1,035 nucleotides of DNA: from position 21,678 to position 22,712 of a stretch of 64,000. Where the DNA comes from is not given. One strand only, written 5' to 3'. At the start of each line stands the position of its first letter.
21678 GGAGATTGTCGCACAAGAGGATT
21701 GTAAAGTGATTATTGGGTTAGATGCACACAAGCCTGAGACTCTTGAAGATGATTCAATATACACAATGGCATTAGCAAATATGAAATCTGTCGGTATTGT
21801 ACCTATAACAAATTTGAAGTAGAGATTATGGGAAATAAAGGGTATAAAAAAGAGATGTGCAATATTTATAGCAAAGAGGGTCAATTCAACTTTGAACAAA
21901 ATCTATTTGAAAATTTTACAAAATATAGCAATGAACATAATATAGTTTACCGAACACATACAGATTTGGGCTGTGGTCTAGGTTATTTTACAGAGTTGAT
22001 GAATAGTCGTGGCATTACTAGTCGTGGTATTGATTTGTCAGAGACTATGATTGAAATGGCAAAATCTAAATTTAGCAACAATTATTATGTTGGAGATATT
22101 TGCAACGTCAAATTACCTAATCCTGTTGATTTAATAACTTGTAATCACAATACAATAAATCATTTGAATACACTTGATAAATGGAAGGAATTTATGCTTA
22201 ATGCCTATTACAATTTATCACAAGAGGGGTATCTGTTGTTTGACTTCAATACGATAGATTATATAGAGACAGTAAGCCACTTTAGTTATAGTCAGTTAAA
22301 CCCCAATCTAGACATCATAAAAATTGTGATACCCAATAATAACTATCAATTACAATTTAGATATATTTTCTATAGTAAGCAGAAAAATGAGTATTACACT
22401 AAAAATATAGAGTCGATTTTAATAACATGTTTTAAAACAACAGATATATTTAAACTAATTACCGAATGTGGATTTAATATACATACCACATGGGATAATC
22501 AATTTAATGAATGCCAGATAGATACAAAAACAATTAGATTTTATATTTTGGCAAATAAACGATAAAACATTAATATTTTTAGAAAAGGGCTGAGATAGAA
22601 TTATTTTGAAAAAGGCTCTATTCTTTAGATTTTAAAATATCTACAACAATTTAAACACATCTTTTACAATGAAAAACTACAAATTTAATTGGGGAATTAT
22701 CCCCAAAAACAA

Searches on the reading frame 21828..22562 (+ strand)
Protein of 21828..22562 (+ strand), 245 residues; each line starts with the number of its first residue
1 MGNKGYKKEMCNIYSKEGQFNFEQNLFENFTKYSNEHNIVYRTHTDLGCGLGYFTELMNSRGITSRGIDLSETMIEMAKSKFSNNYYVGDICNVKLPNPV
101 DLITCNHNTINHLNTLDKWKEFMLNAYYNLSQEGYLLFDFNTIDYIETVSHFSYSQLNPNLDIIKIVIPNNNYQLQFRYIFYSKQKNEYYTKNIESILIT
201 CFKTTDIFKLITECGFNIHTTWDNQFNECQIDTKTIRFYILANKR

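Call 6: search_protein_families(library=ncbifam, proteins=[window:21828-22562:+], max_evalue=0.1)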
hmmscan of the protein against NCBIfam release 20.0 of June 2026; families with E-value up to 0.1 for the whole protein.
window:21828-22562:+ (245 aa): 12 families
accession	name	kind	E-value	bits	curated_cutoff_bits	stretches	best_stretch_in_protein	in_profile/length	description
TIGR02072.1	BioC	equivalog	5.1e-11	42.8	184.95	1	25-138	22-132/244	malonyl-ACP O-methyltransferase BioC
NF002463.0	PRK01683.1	equivalog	1.5e-06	28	297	1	42-108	33-102/258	trans-aconitate 2-methyltransferase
TIGR02021.1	BchM-ChlM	equivalog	2.1e-06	27.3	158.9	1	42-86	56-100/218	magnesium protoporphyrin IX methyltransferase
TIGR01983.1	UbiG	equivalog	2.1e-06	27.2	102.95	1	35-138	44-151/228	bifunctional 2-polyprenyl-6-hydroxyphenol methylase/3-demethylubiquinol 3-O-methyltransferase UbiG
NF043040.1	corrin_prot_MT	hypoth_equivalog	3.4e-06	26.6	180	1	46-85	47-86/216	corrinoid protein-associated methyltransferase CpaM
NF045667.1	MTase_DVU1556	equivalog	1.6e-05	24.5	155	1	46-97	28-81/213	DVU_1556 family methyltransferase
NF007610.0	PRK10258.1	equivalog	0.00017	21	342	1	42-102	44-106/251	malonyl-ACP O-methyltransferase BioC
NF010703.0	PRK14103.1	equivalog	0.00025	20.6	320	1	44-121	33-114/256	trans-aconitate 2-methyltransferase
NF041820.1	daptide_MTase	equivalog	0.00099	18.6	175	1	46-218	42-224/243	daptide-type RiPP biosynthesis methyltransferase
NF001244.0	PRK00216.1-5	equivalog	0.002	17.4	216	1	43-93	51-111/236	bifunctional demethylmenaquinone methyltransferase/2-methoxy-6-polyprenyl-1,4-benzoquinol methylase UbiE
NF008300.0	PRK11088.1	equivalog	0.017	14.6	303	1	24-84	68-134/272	23S rRNA (guanine(745)-N(1))-methyltransferase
TIGR01934.1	MenG_MenH_UbiE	subfamily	0.021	14.1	158.35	1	43-90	42-96/223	ubiquinone/menaquinone biosynthesis methyltransferase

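Call 7: search_protein_families(library=pfam, proteins=[window:21828-22562:+], max_evalue=0.1)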
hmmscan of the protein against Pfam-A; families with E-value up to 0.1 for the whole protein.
window:21828-22562:+ (245 aa): 9 families
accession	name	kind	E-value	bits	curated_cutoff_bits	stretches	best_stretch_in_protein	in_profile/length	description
PF08241.18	Methyltransf_11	-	1.6e-12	48.3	21.2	1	46-138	2-95/95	Methyltransferase domain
PF13649.12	Methyltransf_25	-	2.3e-11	44.6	27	1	46-133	3-96/97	Methyltransferase domain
PF08242.18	Methyltransf_12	-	5.1e-08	34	30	1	46-136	2-98/98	Methyltransferase domain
PF13847.12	Methyltransf_31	-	2.9e-07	30.7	27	1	46-138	9-109/145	Methyltransferase domain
PF13489.12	Methyltransf_23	-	2.2e-06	28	27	1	46-139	28-117/164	Methyltransferase domain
PF05175.20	MTS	-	0.0017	18.4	23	1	42-138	33-138/170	Methyltransferase small domain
PF01728.25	FtsJ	-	0.025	14.9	24.1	1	42-122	23-115/181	FtsJ-like methyltransferase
PF07021.18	MetW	-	0.037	14.1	21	1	46-76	19-50/193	Methionine biosynthesis protein MetW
PF24459.1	DUF7574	-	0.064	13.7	27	0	27-87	27-87/107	Domain of unknown function (DUF7574)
